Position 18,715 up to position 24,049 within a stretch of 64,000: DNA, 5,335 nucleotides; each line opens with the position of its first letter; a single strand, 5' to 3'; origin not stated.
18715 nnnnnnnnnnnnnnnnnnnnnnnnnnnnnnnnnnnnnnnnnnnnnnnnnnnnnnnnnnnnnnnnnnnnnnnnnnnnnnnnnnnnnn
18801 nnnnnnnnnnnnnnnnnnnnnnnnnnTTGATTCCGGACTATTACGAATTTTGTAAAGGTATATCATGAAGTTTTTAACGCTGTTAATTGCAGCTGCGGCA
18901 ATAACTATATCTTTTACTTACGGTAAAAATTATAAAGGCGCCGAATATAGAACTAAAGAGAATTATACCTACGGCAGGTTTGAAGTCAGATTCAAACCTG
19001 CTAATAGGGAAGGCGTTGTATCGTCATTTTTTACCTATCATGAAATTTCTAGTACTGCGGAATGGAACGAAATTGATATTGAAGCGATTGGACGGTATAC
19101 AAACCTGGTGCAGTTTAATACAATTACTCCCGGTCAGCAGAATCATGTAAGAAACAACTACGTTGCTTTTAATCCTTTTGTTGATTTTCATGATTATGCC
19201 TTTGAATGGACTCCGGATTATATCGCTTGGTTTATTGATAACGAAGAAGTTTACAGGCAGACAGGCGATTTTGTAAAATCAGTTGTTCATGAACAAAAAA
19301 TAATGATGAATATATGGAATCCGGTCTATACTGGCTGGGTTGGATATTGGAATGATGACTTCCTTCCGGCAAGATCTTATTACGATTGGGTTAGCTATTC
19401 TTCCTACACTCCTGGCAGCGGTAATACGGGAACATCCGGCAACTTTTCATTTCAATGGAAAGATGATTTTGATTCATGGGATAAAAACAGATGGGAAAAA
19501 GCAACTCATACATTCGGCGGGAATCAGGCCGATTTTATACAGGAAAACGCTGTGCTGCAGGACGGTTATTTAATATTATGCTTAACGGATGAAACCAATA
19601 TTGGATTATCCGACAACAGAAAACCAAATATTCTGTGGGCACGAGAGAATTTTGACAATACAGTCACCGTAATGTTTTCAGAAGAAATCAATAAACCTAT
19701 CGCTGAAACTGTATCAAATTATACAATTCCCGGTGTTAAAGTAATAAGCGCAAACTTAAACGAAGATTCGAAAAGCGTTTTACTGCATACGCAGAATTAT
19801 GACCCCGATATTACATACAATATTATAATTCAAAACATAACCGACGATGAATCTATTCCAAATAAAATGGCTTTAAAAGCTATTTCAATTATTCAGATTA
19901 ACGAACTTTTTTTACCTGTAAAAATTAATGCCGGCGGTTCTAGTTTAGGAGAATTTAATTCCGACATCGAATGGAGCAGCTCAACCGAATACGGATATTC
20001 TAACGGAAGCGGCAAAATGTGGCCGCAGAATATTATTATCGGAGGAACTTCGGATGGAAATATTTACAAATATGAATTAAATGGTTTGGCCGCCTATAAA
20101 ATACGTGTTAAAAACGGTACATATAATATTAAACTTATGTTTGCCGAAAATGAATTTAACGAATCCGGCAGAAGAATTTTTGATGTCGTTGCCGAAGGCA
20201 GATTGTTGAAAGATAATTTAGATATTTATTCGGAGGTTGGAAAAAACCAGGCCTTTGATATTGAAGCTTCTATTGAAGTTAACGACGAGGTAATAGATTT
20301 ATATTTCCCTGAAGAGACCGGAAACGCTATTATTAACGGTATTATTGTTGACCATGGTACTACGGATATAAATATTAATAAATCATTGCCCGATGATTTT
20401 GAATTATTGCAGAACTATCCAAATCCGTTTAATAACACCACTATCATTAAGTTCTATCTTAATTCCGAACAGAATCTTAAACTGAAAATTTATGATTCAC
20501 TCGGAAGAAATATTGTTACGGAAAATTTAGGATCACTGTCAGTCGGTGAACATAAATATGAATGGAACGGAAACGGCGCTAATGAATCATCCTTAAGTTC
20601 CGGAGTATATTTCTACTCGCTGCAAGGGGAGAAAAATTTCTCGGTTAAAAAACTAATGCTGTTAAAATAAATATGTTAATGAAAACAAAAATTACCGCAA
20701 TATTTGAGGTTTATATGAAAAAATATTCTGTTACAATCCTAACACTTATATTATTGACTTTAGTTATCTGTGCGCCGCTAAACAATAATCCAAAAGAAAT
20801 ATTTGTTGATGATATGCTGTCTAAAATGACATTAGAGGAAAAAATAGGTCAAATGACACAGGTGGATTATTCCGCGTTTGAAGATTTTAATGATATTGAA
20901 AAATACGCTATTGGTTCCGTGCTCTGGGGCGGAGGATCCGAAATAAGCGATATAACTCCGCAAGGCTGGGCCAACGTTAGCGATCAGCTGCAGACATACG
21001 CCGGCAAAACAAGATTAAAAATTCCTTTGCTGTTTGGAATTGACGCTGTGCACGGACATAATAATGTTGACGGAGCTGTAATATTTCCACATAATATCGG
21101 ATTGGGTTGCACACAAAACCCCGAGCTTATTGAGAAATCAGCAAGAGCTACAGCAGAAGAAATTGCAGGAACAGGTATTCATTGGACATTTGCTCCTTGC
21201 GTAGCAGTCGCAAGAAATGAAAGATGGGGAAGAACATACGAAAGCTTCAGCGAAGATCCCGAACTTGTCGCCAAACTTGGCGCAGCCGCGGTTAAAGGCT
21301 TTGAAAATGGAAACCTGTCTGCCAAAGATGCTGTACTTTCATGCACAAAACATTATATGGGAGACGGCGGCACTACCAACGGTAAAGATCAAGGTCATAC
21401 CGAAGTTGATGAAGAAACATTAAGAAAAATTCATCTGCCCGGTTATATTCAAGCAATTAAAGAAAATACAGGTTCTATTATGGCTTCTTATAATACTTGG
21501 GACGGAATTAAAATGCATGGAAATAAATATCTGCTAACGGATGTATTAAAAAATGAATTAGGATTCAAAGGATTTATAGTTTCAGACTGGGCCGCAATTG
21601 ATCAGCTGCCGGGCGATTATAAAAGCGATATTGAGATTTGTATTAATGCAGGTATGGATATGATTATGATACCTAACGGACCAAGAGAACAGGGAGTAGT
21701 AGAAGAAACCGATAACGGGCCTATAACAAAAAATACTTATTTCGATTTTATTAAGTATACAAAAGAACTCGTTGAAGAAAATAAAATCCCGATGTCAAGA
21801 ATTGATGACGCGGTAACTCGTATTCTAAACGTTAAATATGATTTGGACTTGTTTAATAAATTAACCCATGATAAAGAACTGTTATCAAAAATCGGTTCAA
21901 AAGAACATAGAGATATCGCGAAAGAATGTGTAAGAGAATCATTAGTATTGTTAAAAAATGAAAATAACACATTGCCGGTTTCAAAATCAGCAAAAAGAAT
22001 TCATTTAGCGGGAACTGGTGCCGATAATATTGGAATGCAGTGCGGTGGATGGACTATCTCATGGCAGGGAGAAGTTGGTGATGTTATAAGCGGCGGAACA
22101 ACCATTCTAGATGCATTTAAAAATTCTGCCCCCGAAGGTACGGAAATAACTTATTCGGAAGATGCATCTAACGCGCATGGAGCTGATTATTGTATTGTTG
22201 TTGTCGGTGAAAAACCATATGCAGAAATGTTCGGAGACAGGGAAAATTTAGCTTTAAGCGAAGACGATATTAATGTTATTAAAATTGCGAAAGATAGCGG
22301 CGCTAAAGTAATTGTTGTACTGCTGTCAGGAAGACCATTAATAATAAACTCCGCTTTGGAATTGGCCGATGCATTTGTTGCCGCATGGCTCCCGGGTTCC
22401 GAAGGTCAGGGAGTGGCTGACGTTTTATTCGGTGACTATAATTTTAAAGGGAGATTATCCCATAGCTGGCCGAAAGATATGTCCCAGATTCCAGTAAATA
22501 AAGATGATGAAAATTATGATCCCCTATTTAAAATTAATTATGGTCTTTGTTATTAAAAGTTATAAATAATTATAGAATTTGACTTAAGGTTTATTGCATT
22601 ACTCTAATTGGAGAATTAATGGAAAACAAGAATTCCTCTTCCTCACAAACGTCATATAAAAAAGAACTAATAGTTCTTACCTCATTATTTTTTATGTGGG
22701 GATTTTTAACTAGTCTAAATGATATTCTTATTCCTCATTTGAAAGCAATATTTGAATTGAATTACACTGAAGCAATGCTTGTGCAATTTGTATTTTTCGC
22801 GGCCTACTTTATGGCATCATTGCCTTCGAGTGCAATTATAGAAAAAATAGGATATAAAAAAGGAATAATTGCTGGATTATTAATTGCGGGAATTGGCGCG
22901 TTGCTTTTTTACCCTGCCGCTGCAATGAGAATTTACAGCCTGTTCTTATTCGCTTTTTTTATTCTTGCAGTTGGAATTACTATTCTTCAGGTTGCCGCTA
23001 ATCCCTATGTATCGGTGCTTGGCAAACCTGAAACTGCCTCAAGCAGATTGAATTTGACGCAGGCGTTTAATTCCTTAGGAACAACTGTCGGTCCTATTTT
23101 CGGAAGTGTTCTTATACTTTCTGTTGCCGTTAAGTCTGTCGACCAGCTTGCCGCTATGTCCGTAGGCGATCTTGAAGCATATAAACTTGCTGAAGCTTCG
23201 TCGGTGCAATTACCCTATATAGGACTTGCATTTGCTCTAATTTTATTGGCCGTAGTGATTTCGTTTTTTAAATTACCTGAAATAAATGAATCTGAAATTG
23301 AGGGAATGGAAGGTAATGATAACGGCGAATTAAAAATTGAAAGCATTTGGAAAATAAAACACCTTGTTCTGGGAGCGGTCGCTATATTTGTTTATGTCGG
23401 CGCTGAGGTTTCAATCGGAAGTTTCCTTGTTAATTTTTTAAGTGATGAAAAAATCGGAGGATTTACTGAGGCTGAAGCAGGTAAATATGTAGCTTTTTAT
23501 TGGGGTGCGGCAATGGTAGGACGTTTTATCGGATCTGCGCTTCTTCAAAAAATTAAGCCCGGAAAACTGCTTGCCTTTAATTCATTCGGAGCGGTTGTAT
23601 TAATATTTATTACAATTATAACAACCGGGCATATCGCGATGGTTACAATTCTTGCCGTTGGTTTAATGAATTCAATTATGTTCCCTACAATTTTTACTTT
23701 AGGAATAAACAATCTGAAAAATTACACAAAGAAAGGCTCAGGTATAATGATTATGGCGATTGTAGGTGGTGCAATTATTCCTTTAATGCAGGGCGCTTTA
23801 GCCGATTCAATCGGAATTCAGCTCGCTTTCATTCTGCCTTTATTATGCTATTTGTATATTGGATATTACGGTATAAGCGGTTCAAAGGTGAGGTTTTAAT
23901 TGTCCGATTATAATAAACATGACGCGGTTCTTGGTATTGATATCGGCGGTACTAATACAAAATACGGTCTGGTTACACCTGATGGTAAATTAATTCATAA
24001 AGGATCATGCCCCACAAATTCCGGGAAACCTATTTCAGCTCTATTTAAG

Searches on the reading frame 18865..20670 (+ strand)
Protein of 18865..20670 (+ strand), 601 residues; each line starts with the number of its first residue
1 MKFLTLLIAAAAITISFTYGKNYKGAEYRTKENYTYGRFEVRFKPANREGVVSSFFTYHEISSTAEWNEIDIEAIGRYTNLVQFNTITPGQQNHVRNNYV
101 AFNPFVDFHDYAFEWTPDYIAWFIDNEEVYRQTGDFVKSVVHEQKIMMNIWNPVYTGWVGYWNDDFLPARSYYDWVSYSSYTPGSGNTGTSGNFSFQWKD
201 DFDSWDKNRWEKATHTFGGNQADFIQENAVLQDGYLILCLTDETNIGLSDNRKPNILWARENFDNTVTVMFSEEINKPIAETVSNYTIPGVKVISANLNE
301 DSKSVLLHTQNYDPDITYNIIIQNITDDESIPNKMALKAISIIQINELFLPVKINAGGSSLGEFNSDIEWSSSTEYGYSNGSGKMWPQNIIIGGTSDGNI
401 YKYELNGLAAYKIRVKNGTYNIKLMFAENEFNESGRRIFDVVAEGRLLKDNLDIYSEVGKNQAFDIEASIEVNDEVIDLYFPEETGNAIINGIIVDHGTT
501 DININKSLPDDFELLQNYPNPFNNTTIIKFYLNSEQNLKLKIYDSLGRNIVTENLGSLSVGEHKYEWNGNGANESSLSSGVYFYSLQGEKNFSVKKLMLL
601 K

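Call 71: search_protein_families(library=pfam, proteins=[window:18865-20670:+], max_evalue=0.00001)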
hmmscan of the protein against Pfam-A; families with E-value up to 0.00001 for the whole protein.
window:18865-20670:+ (601 aa): 4 families
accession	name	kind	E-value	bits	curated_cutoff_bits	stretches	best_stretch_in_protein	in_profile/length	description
PF00722.28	Glyco_hydro_16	-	1e-28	100.4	22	1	18-152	25-158/175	Glycosyl hydrolases family 16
PF11721.14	Malectin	-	1.5e-19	71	23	1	353-492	4-151/163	Malectin domain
PF13860.13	FlgD_ig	-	3.5e-10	40.2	27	1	532-589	18-76/79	FlgD Ig-like domain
PF18962.6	Por_Secre_tail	-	8.5e-10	39.2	27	1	518-598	2-74/75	Secretion system C-terminal sorting domain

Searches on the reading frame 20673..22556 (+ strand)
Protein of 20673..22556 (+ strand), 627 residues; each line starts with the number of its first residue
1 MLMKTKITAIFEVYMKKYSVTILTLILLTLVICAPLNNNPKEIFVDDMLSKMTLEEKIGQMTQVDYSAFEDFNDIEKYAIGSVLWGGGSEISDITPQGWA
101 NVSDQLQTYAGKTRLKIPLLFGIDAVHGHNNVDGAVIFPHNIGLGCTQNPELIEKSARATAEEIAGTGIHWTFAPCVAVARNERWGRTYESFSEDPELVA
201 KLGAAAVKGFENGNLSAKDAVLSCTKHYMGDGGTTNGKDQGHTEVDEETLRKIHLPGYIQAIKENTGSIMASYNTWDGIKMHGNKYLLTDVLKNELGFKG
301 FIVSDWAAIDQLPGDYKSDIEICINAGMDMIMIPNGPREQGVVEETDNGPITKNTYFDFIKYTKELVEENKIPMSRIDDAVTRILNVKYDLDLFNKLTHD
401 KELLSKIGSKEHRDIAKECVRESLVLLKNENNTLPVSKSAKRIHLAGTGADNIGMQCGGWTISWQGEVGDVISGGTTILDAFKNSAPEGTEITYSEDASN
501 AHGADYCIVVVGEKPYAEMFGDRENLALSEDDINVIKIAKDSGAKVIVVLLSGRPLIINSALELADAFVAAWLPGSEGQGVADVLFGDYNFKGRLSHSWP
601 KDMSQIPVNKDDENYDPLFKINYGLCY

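Call 72: search_protein_families(library=pfam, proteins=[window:20673-22556:+], max_evalue=0.00001)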
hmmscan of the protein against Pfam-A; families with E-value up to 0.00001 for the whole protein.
window:20673-22556:+ (627 aa): 2 families
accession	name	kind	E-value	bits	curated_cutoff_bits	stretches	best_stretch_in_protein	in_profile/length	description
PF00933.27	Glyco_hydro_3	-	5.7e-76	256.4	27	1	53-387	1-316/316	Glycosyl hydrolase family 3 N terminal domain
PF01915.27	Glyco_hydro_3_C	-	1.3e-44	153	31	1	424-627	1-200/200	Glycosyl hydrolase family 3 C-terminal domain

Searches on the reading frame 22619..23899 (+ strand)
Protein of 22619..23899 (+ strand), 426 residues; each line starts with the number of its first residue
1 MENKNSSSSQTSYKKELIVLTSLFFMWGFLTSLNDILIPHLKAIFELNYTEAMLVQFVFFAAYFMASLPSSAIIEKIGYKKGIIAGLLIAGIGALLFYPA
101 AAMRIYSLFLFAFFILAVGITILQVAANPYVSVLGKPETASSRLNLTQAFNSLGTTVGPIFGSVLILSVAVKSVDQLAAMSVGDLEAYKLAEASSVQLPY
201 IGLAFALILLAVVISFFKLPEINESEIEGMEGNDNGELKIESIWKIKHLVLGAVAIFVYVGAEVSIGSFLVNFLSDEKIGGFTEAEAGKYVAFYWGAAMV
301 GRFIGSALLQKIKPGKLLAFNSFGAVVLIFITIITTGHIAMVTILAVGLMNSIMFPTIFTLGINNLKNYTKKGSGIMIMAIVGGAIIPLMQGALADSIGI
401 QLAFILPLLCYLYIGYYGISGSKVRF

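Call 72: search_protein_families(library=pfam, proteins=[window:22619-23899:+], max_evalue=0.00001)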
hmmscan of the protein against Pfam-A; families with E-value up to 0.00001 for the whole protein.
window:22619-23899:+ (426 aa): 1 family
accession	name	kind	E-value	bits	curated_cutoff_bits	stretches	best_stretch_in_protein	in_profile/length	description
PF07690.21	MFS_1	-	1.5e-27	96.9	33.4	1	23-379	4-337/347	Major Facilitator Superfamily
